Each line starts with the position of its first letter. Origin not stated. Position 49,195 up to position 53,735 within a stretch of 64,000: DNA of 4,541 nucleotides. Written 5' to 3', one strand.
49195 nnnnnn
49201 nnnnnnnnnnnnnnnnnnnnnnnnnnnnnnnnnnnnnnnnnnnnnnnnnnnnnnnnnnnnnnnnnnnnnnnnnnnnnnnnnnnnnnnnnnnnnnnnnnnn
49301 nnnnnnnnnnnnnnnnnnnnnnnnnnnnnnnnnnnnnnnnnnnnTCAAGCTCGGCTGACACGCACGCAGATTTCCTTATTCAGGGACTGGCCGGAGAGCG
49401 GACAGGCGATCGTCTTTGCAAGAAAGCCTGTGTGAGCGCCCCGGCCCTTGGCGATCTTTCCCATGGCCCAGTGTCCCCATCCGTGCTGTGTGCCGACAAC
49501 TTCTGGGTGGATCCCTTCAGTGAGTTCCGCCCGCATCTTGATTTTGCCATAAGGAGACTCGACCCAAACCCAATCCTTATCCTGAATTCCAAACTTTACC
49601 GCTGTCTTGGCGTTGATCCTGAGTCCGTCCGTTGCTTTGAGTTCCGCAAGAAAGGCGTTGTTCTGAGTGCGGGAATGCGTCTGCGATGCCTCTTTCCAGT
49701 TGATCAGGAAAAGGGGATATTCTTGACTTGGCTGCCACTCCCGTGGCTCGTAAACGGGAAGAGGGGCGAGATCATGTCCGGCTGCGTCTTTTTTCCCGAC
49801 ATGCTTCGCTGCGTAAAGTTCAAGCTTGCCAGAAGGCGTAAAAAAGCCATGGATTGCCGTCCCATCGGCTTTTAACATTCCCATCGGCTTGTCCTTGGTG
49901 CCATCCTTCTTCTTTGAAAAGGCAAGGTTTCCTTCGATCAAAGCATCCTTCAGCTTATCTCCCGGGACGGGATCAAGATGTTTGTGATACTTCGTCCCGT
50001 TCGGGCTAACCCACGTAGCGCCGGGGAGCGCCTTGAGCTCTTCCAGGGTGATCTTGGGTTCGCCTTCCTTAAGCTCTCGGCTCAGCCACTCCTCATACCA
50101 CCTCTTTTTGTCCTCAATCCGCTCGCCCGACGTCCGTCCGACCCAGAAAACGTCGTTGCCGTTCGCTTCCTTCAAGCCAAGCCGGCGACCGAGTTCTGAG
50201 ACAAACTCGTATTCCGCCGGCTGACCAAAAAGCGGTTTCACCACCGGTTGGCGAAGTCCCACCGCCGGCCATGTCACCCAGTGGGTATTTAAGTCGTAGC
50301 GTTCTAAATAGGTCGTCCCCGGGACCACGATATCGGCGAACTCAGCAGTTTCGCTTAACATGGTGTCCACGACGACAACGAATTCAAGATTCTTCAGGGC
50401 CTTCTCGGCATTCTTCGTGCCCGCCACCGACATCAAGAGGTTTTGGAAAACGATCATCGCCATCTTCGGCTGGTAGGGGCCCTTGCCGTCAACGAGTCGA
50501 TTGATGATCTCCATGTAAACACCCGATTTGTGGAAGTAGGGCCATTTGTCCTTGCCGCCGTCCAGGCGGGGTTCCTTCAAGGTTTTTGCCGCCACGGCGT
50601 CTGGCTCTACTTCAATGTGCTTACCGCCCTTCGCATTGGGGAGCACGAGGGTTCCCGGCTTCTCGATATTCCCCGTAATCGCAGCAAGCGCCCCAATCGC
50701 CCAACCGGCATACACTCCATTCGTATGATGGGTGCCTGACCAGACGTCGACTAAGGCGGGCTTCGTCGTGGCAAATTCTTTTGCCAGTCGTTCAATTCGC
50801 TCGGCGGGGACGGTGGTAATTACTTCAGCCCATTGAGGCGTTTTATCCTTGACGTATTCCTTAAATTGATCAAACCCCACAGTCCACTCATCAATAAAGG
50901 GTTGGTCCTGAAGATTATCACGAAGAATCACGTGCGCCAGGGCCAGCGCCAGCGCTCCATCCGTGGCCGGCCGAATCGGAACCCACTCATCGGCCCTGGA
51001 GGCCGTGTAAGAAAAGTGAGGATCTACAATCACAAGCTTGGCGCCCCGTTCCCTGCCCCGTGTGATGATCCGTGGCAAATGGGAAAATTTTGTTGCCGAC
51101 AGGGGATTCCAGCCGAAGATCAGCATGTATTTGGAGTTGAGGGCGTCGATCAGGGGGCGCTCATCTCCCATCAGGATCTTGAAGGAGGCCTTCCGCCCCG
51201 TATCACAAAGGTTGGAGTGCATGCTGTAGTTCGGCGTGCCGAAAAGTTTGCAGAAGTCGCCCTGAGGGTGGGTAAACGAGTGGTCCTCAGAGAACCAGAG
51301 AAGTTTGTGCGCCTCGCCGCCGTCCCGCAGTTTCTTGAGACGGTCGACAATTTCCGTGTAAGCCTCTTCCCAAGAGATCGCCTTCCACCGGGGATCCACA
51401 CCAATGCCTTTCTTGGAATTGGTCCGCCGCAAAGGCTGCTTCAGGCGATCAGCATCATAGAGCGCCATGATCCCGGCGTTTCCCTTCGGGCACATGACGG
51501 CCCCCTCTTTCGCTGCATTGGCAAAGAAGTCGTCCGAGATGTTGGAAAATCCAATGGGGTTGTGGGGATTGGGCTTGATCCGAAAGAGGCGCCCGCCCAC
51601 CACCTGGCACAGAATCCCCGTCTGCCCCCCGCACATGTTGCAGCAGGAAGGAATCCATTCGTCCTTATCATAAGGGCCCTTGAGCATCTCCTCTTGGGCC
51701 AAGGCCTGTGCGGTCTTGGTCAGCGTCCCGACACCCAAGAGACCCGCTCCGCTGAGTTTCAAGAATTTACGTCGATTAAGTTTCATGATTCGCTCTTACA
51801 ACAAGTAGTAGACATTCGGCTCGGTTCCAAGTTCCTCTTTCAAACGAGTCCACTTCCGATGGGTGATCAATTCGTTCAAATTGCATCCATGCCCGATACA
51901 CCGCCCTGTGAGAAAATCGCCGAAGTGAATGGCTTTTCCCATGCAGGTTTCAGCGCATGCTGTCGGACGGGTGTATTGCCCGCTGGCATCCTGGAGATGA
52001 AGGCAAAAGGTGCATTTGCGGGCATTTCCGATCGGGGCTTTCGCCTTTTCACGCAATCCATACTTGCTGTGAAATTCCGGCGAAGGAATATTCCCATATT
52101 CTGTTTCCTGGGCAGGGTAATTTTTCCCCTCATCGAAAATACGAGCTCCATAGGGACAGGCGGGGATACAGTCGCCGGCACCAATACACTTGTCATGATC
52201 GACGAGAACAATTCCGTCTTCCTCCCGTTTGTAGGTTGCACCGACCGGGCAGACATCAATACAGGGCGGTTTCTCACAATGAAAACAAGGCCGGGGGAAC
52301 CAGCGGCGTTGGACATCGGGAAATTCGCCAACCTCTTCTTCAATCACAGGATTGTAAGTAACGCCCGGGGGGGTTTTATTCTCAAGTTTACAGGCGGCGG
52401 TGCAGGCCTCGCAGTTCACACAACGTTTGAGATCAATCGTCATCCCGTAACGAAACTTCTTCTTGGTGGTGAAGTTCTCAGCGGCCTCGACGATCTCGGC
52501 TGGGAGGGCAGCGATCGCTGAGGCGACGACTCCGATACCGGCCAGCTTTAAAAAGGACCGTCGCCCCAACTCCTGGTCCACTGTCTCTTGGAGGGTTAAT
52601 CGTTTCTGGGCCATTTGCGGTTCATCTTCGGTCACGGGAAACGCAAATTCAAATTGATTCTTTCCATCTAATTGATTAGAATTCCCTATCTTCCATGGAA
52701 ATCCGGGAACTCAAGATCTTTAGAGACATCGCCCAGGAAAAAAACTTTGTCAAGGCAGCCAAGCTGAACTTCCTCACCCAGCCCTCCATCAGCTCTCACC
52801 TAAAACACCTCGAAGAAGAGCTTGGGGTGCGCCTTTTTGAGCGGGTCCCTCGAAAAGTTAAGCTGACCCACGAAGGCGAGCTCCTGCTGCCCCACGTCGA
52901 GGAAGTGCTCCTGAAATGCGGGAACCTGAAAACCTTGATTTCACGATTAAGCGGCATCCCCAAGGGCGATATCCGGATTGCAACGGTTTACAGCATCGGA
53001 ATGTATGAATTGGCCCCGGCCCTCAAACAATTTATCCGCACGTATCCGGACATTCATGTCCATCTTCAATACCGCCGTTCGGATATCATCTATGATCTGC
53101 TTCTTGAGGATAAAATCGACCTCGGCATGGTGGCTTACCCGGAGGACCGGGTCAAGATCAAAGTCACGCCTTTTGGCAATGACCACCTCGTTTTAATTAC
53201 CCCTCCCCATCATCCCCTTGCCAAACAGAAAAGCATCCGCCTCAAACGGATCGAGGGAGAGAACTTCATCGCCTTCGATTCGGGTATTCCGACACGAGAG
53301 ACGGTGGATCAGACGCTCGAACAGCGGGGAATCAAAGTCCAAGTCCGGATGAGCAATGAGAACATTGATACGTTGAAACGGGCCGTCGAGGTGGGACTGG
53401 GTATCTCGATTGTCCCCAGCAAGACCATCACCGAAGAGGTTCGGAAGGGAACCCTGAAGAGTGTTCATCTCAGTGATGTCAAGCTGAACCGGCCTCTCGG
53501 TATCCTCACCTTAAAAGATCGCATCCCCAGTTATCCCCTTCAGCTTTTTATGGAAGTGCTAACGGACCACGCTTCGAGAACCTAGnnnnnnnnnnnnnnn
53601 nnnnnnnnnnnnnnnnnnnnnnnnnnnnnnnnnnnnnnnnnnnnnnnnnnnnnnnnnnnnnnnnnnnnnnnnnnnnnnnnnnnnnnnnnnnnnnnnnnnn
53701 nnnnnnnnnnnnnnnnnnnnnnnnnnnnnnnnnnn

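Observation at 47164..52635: Tat-exported two-subunit Cys-ligand molybdoenzyme with TorD-like chaperone and an OprO/P-type anion porin, sitting directly upstream of a bis-MGD biosynthesis cluster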

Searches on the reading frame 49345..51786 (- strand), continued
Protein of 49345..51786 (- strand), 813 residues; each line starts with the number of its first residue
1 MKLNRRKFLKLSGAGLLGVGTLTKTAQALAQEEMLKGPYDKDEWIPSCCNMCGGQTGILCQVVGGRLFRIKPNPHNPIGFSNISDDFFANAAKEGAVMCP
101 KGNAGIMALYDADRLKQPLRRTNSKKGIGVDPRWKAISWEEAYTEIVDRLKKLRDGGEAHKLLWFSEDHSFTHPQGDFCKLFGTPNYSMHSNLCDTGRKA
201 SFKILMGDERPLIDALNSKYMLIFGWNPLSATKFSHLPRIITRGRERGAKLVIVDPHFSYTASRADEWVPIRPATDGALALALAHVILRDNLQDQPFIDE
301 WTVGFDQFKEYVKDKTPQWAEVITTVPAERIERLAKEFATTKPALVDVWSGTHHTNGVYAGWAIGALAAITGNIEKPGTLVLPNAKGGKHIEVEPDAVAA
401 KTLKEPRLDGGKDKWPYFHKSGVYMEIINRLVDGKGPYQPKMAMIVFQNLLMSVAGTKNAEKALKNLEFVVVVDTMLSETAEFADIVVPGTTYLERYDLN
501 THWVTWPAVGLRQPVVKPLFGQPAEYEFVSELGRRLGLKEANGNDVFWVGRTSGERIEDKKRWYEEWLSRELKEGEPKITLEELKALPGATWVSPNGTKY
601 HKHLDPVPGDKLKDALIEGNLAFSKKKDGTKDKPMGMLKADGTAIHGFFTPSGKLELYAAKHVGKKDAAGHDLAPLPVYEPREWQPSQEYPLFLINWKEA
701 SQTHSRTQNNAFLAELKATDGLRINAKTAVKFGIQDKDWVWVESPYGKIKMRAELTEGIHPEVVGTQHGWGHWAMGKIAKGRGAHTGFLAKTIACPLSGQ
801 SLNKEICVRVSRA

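Call 100: find_homologous_proteins(query=L047:14900-18058:+, max_evalue=1e-50)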
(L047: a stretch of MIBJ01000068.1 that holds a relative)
Query L047:14900-18058:+ (1052 aa): 2898 proteins with E <= 1e-50 among 8000 candidates; the best 120 are listed.
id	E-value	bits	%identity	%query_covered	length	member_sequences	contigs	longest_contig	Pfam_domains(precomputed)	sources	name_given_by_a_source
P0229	0.0e+0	2467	100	100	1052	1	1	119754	PF00384.28,PF01568.28,PF04879.22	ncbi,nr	ncbi:MAG: molybdopterin oxidoreductase [Spirochaetes bacterium RBG_16_49_21]|nr:MAG: molybdopterin o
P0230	0.0e+0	2158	86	100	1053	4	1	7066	PF00384.28,PF01568.28,PF04879.22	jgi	jgi:anaerobic selenocysteine-containing dehydrogenase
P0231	0.0e+0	2103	84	100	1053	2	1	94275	PF00384.28,PF01568.28,PF04879.22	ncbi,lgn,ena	-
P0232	0.0e+0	2092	83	100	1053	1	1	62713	PF00384.28,PF01568.28,PF04879.22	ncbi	ncbi:MAG: molybdopterin-dependent oxidoreductase [Spirochaetota bacterium]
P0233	0.0e+0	1941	76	100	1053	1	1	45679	PF00384.28,PF01568.28,PF04879.22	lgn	-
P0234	0.0e+0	1931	77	100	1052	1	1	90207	PF00384.28,PF01568.28,PF04879.22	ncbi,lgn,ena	-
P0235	0.0e+0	1912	76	100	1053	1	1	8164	PF00384.28,PF01568.28,PF04879.22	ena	-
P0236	0.0e+0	1714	70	60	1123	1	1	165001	PF00384.28,PF01568.28,PF04879.22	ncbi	-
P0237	0.0e+0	1701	68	100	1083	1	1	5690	PF00384.28,PF01568.28,PF04879.22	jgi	jgi:anaerobic selenocysteine-containing dehydrogenase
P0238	0.0e+0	1700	68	100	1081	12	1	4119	PF00384.28,PF01568.28,PF04879.22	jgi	jgi:anaerobic selenocysteine-containing dehydrogenase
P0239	0.0e+0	1696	67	99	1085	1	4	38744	PF00384.28,PF01568.28,PF04879.22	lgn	-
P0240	0.0e+0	1684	67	99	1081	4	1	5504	PF00384.28,PF01568.28,PF04879.22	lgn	-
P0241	0.0e+0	1683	66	100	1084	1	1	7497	PF00384.28,PF01568.28,PF04879.22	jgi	jgi:anaerobic selenocysteine-containing dehydrogenase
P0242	0.0e+0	1682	67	100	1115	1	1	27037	PF00384.28,PF01568.28,PF04879.22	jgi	jgi:anaerobic selenocysteine-containing dehydrogenase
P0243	0.0e+0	1681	66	100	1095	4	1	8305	PF00384.28,PF01568.28,PF04879.22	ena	-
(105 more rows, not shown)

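Call 101: search_protein_families(library=ncbifam, max_evalue=0.01, proteins=[L007:14502-16610:+])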
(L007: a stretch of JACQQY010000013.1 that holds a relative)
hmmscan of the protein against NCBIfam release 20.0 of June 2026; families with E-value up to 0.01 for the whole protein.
L007:14502-16610:+ (702 aa): 0 families

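Call 102: find_encoding_contigs(protein=P0001, flank=10000, max_places=3)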
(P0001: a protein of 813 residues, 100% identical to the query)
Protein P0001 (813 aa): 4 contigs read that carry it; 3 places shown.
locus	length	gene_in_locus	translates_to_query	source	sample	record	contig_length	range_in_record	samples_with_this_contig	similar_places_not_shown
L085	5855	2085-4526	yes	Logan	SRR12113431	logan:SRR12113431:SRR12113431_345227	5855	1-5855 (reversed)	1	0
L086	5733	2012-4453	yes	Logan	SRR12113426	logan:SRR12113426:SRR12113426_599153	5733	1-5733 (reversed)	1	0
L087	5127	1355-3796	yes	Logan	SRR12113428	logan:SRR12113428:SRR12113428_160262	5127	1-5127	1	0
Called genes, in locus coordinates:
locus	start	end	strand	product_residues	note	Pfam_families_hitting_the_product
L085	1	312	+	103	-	?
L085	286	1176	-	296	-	PF00126:HTH_1, PF03466:LysR_substrate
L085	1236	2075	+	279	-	PF13534:Fer4_17 (faint), PF25160:LdpA_Fe-S-bd (faint), PF13187:Fer4_9 (faint), PF13484:Fer4_16 (faint), PF13237:Fer4_10, PF13247:Fer4_11, PF12838:Fer4_7, PF12837:Fer4_6 (weak), +2 more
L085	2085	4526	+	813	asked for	PF00384:Molybdopterin, PF01568:Molydop_binding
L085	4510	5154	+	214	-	PF02613:Nitrate_red_del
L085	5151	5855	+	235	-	?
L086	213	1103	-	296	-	PF00126:HTH_1, PF03466:LysR_substrate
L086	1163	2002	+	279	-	PF13534:Fer4_17 (faint), PF25160:LdpA_Fe-S-bd (faint), PF13187:Fer4_9 (faint), PF13484:Fer4_16 (faint), PF13237:Fer4_10, PF13247:Fer4_11, PF12838:Fer4_7, PF12837:Fer4_6 (weak), +2 more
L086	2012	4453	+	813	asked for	PF00384:Molybdopterin, PF01568:Molydop_binding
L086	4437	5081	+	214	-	PF02613:Nitrate_red_del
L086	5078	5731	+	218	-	?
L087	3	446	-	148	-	?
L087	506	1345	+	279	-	PF13534:Fer4_17 (faint), PF25160:LdpA_Fe-S-bd (faint), PF13187:Fer4_9 (faint), PF13484:Fer4_16 (faint), PF13237:Fer4_10, PF13247:Fer4_11, PF12838:Fer4_7, PF12837:Fer4_6 (weak), +2 more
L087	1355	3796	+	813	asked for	PF00384:Molybdopterin, PF01568:Molydop_binding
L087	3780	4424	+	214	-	PF02613:Nitrate_red_del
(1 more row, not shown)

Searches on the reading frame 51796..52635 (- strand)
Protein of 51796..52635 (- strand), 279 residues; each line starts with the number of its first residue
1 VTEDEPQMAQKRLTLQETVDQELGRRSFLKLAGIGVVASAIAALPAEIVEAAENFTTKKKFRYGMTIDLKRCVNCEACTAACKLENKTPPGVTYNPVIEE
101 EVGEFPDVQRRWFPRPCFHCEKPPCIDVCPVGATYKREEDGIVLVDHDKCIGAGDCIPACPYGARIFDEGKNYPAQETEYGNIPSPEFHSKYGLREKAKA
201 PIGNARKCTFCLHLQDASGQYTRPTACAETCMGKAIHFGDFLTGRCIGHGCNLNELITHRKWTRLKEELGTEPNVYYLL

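Call 3: search_protein_families(library=pfam, proteins=[window:51796-52635:-])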
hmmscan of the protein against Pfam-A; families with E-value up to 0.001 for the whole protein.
window:51796-52635:- (279 aa): 10 families
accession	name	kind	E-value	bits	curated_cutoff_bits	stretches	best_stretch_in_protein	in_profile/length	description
PF13247.11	Fer4_11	-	2.2e-19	69.9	26.2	1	111-170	4-64/100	4Fe-4S dicluster domain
PF12838.12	Fer4_7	-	3.4e-12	47.1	27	1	117-164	2-52/52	4Fe-4S dicluster domain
PF13237.11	Fer4_10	-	1.4e-10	41.3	25.5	1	115-161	7-53/53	4Fe-4S dicluster domain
PF13187.11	Fer4_9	-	1e-07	32.3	27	1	117-164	2-51/52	4Fe-4S dicluster domain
PF12797.12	Fer4_2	-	2.5e-07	30.7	24.5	2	142-162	2-22/22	4Fe-4S binding domain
PF25160.1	LdpA_Fe-S-bd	-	4.5e-07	30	27.6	1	119-163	4-41/49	LdpA Fe-S cluster-binding domain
PF12837.12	Fer4_6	-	1.2e-06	28.6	25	1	142-164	1-23/24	4Fe-4S binding domain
PF13534.11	Fer4_17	-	3.4e-06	27.9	22.2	0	149-211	1-49/61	4Fe-4S dicluster domain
PF00037.32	Fer4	-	1.3e-05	25.3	21.1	1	144-164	2-22/24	4Fe-4S binding domain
PF13484.11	Fer4_16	-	1.8e-05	25.8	30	0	149-212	1-60/66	4Fe-4S double cluster binding domain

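Call 4: search_protein_families(library=ncbifam, proteins=[window:51796-52635:-])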
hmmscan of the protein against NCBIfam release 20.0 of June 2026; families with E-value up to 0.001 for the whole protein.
window:51796-52635:- (279 aa): 44 families (the best 25 are shown)
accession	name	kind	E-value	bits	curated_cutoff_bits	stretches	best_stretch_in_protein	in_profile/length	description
NF045797.1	DsrO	equivalog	8.2e-46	156.3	200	1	24-278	4-234/235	sulfate reduction electron transfer complex DsrMKJOP subunit DsrO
TIGR03149.1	cyt_nit_nrfC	equivalog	1.9e-45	155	377.6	2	24-169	3-146/225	cytochrome c nitrite reductase Fe-S protein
NF011569.0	PRK14993.1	equivalog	2.8e-42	144.8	416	2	23-169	3-151/244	tetrathionate reductase subunit TtrB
NF041715.1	arsenate_red_ArrB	equivalog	7.9e-39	133.6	450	2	62-168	2-107/233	arsenate respiratory reductase iron-sulfur subunit ArrB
NF041782.1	mnquin_red_QrcC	equivalog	1.6e-30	106.6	400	1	63-278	1-225/239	menaquinone reductase iron-sulfur cluster-binding subunit QrcC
TIGR02951.1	DMSO_dmsB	equivalog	3.1e-30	105.3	214.1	1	62-171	1-118/161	DMSO/selenate family reductase complex B subunit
TIGR03478.1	DMSO_red_II_bet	subfamily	6.9e-28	97.5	480.7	1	94-171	108-185/321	DMSO reductase family type II enzyme, iron-sulfur subunit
NF008134.0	PRK10882.1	equivalog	3.5e-24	85.5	263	2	115-168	111-164/329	hydrogenase 2 operon protein HybA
NF038355.1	FDH3_beta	equivalog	6.4e-24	85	240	1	65-173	5-109/180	formate dehydrogenase FDH3 subunit beta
TIGR01660.1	narH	equivalog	1.5e-22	79.7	524.05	1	99-165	165-231/492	nitrate reductase subunit beta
NF042979.1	EthbenzDh_ebdB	equivalog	1e-20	74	740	1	90-168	126-204/354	ethylbenzene dehydrogenase subunit beta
NF007382.0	PRK09898.1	equivalog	8.1e-15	54.9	213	1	114-165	120-171/208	ferredoxin-like protein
NF045715.1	sulf_resp_HmcB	equivalog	1.8e-13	50.3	420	2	116-168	106-157/307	sulfate respiration complex iron-sulfur protein HmcB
TIGR01582.1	FDH-beta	equivalog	4.3e-13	49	334.7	1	116-168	92-144/283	formate dehydrogenase subunit beta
NF009408.0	PRK12769.1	equivalog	1.5e-11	43.2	1003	1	68-213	8-126/659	formate-dependent uric acid utilization protein AegA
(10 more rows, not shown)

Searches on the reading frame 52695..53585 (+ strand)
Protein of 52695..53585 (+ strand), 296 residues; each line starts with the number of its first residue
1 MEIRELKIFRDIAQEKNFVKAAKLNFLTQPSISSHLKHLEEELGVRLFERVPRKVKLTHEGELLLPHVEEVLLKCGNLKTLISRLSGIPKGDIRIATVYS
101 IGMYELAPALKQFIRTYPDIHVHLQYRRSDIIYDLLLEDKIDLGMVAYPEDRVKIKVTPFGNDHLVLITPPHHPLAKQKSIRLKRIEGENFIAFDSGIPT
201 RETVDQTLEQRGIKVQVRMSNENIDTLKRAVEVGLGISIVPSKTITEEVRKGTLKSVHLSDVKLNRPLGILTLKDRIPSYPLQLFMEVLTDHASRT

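Call 3: search_protein_families(library=pfam, proteins=[window:52695-53585:+])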
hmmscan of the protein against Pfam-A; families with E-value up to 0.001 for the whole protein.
window:52695-53585:+ (296 aa): 2 families
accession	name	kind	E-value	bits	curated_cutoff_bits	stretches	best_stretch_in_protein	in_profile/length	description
PF03466.25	LysR_substrate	-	3.9e-47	160.8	28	1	89-293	4-208/209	LysR substrate binding domain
PF00126.33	HTH_1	-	9.4e-20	70.8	26.6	1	3-62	1-60/60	Bacterial regulatory helix-turn-helix protein, lysR family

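Call 4: search_protein_families(library=ncbifam, proteins=[window:52695-53585:+])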
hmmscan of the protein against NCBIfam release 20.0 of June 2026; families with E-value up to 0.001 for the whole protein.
window:52695-53585:+ (296 aa): 54 families (the best 25 are shown)
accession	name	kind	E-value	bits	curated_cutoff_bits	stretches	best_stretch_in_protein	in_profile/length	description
NF040786.1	LysR_Sec_metab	equivalog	5e-57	193.2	250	1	1-291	1-296/298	selenium metabolism-associated LysR family transcriptional regulator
NF047520.1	trans_act_CidR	equivalog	6.6e-53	179.8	415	1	1-290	1-289/292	cidABC operon transcriptional activator CidR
NF053705.1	TransRegGltCGpos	equivalog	5.8e-51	173.5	350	1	1-291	1-291/300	glutamate biosynthesis transcriptional regulator GltC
TIGR03339.1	phn_lysR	subfamily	8.9e-46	156.4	341.1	1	5-288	1-278/279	aminoethylphosphonate catabolism associated LysR family transcriptional regulator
NF040889.1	trans_reg_YeiE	equivalog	2e-43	148.7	480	1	3-288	5-285/288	DNA-binding transcriptional regulator YeiE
NF008416.0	PRK11242.1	equivalog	4.4e-42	144.4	277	1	1-294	1-292/300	transcriptional regulator CynR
NF008095.0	PRK10837.1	subfamily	1.3e-39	136.2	281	1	3-289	5-286/290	LysR family transcriptional regulator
NF045775.1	acetoin_reg_AlsR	exception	3.6e-39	135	430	1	1-244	1-246/290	acetoin biosynthesis transcriptional regulator AlsR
NF009327.0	PRK12684.1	subfamily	7.8e-38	130.4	402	1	1-260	1-262/313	CysB family HTH-type transcriptional regulator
NF045990.1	TransRegCbbRRhodb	equivalog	1.2e-36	126.3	450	1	3-287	8-294/304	LysR family regulator CbbR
NF007385.0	PRK09906.1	equivalog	6.2e-34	117.5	356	1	1-243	1-244/296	DNA-binding transcriptional regulator HcaR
NF009324.0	PRK12679.1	equivalog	1.8e-33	116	491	1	1-251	1-254/316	HTH-type transcriptional regulator Cbl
NF052633.1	LysR_TF_PsrA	exception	9.7e-33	113.4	540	1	2-283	6-286/297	L-proline-binding transcription factor PsrA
NF008361.0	PRK11151.1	equivalog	2.1e-32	112.6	329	1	1-271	1-271/305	DNA-binding transcriptional regulator OxyR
TIGR02424.1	TF_pcaQ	equivalog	6.4e-31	107.4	303.8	1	3-293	5-298/300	pca operon transcription factor PcaQ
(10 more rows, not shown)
